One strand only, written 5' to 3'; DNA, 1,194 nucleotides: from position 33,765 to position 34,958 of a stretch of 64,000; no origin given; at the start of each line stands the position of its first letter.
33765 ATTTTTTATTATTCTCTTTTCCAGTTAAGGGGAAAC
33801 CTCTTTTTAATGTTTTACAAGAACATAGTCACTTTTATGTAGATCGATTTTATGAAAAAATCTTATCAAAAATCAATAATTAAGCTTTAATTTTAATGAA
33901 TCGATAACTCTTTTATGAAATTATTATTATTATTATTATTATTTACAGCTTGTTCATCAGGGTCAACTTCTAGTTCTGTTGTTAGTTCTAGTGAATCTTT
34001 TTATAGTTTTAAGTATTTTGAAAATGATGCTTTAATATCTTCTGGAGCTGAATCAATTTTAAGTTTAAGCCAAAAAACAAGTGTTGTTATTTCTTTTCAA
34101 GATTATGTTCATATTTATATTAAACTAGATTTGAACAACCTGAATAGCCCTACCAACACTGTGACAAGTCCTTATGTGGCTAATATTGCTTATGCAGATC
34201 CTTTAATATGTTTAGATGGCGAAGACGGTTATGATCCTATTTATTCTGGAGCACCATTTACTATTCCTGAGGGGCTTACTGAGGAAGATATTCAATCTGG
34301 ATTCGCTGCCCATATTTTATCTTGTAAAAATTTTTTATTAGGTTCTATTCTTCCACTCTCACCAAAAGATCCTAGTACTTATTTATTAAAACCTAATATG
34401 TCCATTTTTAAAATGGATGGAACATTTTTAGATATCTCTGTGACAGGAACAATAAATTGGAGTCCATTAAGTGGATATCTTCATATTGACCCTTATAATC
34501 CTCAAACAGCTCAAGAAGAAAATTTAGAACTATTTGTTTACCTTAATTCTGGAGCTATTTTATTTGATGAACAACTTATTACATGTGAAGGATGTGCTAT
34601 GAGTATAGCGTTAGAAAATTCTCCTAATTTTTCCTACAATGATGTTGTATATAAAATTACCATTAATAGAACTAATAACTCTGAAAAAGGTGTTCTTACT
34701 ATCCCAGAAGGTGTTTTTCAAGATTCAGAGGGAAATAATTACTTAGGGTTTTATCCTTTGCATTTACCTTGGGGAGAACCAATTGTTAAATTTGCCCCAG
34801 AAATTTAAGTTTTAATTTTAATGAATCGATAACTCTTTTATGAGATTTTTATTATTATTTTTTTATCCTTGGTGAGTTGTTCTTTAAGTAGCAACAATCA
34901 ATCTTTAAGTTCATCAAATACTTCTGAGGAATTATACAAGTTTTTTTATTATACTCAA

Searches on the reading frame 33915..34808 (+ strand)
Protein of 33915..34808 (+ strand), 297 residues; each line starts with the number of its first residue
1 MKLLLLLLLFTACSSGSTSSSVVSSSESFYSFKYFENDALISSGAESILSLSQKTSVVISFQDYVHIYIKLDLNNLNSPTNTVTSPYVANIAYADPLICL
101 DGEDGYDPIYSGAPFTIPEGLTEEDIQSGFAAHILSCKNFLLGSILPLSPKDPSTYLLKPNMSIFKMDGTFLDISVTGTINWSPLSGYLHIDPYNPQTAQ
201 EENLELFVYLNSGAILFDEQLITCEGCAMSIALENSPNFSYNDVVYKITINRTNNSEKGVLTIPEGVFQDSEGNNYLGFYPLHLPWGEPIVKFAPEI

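Call 15: search_protein_families(library=pfam, proteins=[window:33915-34808:+], max_evalue=10)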
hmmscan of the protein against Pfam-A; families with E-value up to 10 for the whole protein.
window:33915-34808:+ (297 aa): 1 family
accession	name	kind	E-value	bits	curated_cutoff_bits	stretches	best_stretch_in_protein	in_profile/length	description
PF22283.2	DUF6960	-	0.26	11.9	27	1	177-262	9-99/131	Family of unknown function (DUF6960)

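Call 43: search_protein_families(library=ncbifam, proteins=[window:33915-34808:+], max_evalue=1)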
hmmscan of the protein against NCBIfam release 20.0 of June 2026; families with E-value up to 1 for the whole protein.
window:33915-34808:+ (297 aa): 2 families
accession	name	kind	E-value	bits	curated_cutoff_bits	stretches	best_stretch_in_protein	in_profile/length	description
NF053578.1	MrpA_fam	subfamily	0.023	15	45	1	227-270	13-54/84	MrpA family protein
NF047484.1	LA1326_LA4305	subfamily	0.068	12.8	100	1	3-42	3-40/205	LA_1326/LA_4305 family lipoprotein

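Call 87: find_encoding_contigs(protein=window:33915-34808:+, flank=4000, max_places=6)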
Protein window:33915-34808:+ (297 aa): 1 contig read that carries it; 1 place shown.
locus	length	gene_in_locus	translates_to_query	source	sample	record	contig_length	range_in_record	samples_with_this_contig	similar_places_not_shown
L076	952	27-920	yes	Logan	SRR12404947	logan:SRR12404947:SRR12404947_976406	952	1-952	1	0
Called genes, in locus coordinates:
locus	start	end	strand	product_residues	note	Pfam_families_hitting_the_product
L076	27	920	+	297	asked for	-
